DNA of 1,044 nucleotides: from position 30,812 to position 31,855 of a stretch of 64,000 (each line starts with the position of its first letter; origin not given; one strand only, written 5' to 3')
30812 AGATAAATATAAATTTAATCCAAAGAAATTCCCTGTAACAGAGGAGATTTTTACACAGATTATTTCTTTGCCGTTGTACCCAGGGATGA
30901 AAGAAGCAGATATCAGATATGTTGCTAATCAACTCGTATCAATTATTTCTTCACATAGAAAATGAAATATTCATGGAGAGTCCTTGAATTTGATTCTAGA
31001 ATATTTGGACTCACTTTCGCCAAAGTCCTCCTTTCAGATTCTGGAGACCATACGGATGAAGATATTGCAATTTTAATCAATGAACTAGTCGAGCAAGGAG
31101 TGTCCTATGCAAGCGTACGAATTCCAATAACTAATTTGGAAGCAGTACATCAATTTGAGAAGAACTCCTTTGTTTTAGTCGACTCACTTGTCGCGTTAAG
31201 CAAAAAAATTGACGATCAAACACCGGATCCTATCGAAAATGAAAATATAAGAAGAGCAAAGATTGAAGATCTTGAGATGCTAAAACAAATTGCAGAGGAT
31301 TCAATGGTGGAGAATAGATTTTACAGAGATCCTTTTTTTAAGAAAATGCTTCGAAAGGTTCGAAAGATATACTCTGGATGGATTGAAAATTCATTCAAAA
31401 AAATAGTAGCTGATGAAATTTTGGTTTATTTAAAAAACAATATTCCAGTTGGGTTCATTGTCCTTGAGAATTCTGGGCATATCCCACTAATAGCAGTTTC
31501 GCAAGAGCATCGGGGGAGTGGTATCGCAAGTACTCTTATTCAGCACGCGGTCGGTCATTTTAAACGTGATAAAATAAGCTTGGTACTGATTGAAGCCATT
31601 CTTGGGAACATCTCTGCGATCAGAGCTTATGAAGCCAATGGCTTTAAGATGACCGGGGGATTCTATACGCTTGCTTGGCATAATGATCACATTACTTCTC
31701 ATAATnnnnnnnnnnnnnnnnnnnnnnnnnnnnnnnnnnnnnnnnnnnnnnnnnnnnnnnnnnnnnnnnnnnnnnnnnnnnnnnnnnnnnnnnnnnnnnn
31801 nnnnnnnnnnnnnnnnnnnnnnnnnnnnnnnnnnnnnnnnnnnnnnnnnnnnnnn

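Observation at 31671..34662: Convergent, stop-codon-overlapping inverted paralogs of an uncharacterized 12-TM family (family B)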

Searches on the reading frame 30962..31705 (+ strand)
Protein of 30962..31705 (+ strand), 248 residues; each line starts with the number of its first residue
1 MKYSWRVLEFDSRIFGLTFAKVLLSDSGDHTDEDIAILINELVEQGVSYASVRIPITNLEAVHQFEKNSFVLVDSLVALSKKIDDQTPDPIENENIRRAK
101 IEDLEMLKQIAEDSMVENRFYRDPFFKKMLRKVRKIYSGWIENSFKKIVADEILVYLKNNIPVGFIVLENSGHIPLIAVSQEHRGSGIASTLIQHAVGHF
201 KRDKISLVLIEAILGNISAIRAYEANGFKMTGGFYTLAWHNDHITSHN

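Call 5: search_protein_families(library=pfam, proteins=[window:30962-31705:+], max_evalue=1)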
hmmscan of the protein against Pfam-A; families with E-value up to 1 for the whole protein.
window:30962-31705:+ (248 aa): 10 families
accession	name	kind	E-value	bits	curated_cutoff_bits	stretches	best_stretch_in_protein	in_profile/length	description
PF13673.13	Acetyltransf_10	-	5.8e-11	42.9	23.6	1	152-232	32-111/128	Acetyltransferase (GNAT) domain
PF00583.31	Acetyltransf_1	-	1.2e-10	42.2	20.7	1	146-228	25-116/116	Acetyltransferase (GNAT) family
PF13508.13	Acetyltransf_7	-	2.8e-10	40.9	27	1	152-229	4-83/84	Acetyltransferase (GNAT) domain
PF13527.13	Acetyltransf_9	-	9.2e-06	26.1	25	1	95-228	1-124/127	Acetyltransferase (GNAT) domain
PF13302.13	Acetyltransf_3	-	0.00073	20.7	25.4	1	96-229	4-138/138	Acetyltransferase (GNAT) domain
PF08445.16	FR47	-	0.0017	18.7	22.1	1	166-230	16-79/86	FR47-like protein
PF14542.12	Acetyltransf_CG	-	0.0064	17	30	1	177-207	30-60/80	GCN5-related N-acetyl-transferase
PF13420.13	Acetyltransf_4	-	0.051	14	24.3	1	179-235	84-141/155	Acetyltransferase (GNAT) domain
PF13880.12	Acetyltransf_13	-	0.062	13.6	22.8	1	177-200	10-33/69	ESCO1/2 acetyl-transferase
PF03023.19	MurJ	-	0.15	11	27.4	1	1-49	235-283/451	Lipid II flippase MurJ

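Call 42: search_protein_families(library=ncbifam, proteins=[window:30962-31705:+], max_evalue=0.00001)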
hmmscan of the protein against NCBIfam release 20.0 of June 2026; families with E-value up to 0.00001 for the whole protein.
window:30962-31705:+ (248 aa): 4 families
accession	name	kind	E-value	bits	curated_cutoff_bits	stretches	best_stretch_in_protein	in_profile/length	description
NF008212.0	PRK10975.1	equivalog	3.7e-23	82.6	219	1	5-235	7-227/232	dTDP-4-amino-4,6-dideoxy-D-galactose acyltransferase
TIGR02382.1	wecD_rffC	equivalog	6.3e-12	45.5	195.1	1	53-235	4-187/191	dTDP-4-amino-4,6-dideoxy-D-galactose acyltransferase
TIGR01575.1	rimI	equivalog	1.1e-08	35.3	86.4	1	134-231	10-115/132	ribosomal protein S18-alanine N-acetyltransferase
NF007853.0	PRK10562.1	equivalog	1e-06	29.1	125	0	96-233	2-125/146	N-acetyltransferase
